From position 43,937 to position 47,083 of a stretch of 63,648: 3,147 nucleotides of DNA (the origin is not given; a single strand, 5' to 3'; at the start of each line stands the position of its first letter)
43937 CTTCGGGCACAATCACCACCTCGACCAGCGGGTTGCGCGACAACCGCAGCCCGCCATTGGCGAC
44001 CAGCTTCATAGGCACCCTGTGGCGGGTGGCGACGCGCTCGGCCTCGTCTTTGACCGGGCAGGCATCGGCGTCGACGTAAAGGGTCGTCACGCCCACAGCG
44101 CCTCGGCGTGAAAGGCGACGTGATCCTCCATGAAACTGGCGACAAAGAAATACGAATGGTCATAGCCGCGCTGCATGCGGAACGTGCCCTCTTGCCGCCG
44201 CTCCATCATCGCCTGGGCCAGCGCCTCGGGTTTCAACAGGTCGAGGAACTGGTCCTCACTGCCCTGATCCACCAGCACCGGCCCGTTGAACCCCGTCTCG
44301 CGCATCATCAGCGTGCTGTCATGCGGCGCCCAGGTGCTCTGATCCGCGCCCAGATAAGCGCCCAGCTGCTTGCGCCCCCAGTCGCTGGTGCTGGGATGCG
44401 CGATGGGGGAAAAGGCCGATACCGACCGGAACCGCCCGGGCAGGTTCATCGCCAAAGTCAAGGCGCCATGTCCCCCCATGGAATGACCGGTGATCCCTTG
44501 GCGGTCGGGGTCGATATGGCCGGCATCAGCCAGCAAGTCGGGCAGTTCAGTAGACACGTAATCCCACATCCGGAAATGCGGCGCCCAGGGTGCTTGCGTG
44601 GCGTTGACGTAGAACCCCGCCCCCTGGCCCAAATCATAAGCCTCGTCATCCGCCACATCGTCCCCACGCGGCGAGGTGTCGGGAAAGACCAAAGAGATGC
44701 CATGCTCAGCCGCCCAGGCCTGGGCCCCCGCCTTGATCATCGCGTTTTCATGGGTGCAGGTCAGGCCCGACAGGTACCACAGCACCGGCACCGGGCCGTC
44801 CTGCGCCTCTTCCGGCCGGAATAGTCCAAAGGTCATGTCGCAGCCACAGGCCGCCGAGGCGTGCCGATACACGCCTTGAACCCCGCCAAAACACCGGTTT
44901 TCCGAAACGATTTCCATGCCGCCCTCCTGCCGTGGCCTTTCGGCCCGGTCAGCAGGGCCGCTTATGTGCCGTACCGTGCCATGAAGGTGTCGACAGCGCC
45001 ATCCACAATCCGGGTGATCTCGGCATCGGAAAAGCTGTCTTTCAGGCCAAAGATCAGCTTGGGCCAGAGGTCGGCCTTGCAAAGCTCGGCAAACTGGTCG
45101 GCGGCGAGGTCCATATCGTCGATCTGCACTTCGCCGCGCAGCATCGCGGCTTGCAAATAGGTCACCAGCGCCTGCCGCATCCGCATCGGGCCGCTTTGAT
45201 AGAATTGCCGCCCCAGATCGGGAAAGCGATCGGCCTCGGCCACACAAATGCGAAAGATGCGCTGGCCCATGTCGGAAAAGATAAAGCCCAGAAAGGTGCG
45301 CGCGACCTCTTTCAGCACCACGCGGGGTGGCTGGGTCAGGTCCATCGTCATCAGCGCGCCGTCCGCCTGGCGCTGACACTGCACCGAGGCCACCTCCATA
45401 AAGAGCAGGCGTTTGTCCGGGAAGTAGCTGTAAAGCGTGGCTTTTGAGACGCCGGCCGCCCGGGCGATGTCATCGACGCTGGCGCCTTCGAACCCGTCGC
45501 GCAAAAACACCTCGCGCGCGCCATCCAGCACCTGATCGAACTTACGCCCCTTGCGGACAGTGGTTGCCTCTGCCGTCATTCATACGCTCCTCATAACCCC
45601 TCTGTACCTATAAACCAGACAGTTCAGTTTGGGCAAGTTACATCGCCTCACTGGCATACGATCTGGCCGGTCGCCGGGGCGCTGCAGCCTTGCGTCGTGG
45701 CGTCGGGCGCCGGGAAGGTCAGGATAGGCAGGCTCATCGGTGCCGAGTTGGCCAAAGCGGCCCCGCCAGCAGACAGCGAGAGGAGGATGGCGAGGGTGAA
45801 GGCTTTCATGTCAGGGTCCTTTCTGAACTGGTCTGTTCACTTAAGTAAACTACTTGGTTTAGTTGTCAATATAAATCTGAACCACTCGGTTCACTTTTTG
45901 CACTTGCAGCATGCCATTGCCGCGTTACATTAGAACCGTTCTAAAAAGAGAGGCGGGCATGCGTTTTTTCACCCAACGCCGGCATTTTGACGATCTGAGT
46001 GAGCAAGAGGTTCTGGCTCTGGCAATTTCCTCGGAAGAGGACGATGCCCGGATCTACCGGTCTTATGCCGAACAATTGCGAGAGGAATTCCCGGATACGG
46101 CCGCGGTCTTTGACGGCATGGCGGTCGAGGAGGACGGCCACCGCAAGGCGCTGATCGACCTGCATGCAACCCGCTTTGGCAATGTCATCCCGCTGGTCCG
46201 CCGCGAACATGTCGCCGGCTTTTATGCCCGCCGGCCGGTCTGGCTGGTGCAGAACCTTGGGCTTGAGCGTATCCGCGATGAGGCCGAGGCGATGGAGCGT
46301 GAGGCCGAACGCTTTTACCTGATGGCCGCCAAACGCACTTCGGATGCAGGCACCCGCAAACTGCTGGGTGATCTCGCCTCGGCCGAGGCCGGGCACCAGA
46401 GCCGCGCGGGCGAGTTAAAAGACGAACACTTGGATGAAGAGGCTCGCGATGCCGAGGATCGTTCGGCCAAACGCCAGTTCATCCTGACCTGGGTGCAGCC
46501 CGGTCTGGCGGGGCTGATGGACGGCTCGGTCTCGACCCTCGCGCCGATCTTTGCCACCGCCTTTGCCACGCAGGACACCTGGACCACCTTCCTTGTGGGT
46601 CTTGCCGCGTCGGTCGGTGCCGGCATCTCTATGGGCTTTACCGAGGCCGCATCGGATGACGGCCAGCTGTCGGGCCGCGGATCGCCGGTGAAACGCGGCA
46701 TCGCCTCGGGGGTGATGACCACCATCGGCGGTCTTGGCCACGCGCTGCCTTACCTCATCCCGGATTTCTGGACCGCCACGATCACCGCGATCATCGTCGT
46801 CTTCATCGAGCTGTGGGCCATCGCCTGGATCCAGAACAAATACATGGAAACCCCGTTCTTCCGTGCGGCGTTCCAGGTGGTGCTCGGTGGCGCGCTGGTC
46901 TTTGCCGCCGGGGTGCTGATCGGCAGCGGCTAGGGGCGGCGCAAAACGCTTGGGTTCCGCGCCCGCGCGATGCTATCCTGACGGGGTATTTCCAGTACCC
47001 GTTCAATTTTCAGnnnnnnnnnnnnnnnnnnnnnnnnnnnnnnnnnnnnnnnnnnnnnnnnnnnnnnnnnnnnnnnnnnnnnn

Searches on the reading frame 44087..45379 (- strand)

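Call 30: search_protein_families(library=pfam, proteins=[window:44087-45379:-], max_evalue=0.001)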
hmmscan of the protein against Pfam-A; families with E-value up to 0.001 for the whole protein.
window:44087-45379:- (430 aa): 2 families
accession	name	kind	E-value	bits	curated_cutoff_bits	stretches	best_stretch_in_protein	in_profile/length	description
PF00756.26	Esterase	-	3.8e-54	184.5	22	1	175-421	1-249/251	Putative esterase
PF00326.27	Peptidase_S9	-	9.8e-07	28.9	22.6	1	281-409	53-188/213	Prolyl oligopeptidase family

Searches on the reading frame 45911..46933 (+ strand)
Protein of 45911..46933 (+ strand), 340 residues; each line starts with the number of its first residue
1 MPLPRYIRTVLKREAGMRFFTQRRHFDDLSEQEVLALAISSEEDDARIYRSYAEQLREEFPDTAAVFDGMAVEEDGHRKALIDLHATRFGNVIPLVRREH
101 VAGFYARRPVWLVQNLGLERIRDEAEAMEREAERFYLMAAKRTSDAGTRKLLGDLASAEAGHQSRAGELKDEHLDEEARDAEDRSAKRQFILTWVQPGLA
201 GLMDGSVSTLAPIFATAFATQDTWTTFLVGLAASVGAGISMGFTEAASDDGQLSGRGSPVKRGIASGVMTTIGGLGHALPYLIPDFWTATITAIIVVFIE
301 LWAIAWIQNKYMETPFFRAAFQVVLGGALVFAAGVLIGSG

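Call 30: search_protein_families(library=pfam, proteins=[window:45911-46933:+], max_evalue=0.001)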
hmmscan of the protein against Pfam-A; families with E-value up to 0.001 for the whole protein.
window:45911-46933:+ (340 aa): 2 families
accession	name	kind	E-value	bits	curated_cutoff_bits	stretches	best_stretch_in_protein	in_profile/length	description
PF02915.23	Rubrerythrin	-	5.6e-32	111.4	22.8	1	33-169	1-136/137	Rubrerythrin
PF01988.24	VIT1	-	4.8e-13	49.9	28.1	2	257-338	131-213/214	VIT family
